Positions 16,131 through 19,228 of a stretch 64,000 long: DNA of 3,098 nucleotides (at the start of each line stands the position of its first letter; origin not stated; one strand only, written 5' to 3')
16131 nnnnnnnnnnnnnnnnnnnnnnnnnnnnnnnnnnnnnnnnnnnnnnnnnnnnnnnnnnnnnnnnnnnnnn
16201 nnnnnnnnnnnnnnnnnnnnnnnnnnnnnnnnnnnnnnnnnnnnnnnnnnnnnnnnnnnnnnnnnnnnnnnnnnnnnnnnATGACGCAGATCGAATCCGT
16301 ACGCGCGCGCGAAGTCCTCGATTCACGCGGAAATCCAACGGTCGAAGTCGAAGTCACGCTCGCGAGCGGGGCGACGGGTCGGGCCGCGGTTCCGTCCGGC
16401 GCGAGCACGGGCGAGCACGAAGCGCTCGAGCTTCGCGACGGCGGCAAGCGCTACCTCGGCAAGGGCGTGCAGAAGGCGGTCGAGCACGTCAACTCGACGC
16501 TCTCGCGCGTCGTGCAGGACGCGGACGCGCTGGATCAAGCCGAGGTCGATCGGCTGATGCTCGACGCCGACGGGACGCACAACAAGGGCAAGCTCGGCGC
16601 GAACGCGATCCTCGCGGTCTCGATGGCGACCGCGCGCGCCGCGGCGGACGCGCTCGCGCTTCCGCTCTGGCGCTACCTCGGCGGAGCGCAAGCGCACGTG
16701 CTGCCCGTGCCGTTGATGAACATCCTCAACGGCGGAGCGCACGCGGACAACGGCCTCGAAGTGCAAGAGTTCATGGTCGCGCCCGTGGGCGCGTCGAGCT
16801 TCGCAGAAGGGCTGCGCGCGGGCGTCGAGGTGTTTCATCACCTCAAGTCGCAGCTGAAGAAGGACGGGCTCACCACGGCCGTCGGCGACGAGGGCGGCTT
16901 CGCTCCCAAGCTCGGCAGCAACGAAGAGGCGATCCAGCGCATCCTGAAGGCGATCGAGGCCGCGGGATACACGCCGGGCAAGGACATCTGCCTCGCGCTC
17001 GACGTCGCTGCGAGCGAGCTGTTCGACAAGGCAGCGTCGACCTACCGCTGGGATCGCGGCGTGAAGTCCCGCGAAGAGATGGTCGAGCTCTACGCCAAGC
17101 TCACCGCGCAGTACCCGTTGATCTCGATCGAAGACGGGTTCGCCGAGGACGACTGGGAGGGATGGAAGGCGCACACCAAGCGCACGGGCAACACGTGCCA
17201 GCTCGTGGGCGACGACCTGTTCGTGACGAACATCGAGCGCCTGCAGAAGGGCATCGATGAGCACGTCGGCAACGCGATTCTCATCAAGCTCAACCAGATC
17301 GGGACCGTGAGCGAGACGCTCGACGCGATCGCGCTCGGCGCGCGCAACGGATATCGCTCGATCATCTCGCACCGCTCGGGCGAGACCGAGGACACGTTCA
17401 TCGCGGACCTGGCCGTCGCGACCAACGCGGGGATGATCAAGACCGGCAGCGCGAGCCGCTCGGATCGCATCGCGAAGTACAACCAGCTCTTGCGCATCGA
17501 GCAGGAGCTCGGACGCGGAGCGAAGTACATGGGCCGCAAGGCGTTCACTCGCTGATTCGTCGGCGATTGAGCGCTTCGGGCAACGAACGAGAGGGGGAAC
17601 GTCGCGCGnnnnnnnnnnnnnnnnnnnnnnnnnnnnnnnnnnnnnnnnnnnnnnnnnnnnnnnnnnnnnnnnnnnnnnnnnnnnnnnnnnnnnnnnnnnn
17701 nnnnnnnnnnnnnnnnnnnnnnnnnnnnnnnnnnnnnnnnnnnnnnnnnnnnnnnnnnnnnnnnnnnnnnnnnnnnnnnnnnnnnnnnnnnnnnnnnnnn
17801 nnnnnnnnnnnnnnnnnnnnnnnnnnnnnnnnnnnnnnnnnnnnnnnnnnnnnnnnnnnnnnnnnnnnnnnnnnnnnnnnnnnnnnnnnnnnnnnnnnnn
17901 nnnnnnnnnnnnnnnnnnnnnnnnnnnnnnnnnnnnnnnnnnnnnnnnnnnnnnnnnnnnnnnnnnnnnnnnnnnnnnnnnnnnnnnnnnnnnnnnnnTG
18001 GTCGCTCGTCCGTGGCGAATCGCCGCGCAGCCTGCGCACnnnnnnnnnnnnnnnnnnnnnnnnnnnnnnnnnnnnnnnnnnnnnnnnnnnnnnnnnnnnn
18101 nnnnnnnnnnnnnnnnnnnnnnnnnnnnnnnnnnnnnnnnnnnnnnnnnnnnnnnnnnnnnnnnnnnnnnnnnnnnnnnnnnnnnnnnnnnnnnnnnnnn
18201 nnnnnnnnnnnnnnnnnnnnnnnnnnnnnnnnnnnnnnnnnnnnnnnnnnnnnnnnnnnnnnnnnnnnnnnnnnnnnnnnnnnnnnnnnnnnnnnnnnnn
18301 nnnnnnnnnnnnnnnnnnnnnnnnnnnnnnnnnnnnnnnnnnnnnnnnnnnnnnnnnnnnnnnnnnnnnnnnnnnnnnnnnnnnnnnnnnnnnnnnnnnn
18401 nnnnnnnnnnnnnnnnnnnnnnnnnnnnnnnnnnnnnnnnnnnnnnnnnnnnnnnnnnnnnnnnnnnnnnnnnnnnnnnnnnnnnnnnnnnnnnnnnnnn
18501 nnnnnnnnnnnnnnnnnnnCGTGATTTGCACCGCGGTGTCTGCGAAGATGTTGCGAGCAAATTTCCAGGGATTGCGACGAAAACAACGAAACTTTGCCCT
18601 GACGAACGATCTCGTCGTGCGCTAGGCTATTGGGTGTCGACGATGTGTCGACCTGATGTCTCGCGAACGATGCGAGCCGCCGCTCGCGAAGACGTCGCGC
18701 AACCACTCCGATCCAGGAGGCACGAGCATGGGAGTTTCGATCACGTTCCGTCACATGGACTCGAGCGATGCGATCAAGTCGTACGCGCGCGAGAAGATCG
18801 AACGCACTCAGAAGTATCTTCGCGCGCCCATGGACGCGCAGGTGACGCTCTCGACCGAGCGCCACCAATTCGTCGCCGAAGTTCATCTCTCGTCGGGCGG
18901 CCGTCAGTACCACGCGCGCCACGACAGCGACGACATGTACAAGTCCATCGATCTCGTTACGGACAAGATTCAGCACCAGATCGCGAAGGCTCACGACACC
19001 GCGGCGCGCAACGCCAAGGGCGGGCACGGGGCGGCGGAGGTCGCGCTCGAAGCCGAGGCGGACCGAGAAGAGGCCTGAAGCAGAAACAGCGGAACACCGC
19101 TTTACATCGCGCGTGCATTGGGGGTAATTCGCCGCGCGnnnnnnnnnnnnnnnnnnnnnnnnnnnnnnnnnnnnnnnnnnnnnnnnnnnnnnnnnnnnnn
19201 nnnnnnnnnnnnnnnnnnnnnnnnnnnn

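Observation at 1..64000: Pervasive +/-1 frameshifts in conserved genes point to indel-type assembly errors, not pseudogenes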

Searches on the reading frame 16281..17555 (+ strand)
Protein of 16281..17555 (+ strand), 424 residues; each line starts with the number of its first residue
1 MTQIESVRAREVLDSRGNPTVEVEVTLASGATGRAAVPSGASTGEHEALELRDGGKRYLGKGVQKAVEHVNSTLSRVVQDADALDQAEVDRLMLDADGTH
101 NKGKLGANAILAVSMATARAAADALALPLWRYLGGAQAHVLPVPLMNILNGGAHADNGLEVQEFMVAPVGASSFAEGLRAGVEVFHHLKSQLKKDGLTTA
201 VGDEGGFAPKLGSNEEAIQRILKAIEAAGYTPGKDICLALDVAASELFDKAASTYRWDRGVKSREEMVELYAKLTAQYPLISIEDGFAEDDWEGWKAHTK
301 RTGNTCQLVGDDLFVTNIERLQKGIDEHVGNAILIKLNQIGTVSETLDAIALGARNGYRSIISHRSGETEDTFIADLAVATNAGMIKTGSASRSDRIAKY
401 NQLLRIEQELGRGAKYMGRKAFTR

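Call 31: find_encoding_contigs(protein=window:16281-17555:+, flank=10000, max_places=6)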
Protein window:16281-17555:+ (424 aa): no gene with exactly this product is on record in the collection.

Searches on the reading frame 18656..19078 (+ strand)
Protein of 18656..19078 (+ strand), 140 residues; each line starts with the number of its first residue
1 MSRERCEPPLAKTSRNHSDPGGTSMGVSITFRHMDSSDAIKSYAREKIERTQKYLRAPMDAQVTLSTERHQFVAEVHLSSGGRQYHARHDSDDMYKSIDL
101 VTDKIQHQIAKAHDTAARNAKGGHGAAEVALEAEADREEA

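Call 35: find_encoding_contigs(protein=window:18656-19078:+, flank=10000, max_places=6)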
Protein window:18656-19078:+ (140 aa): no gene with exactly this product is on record in the collection.
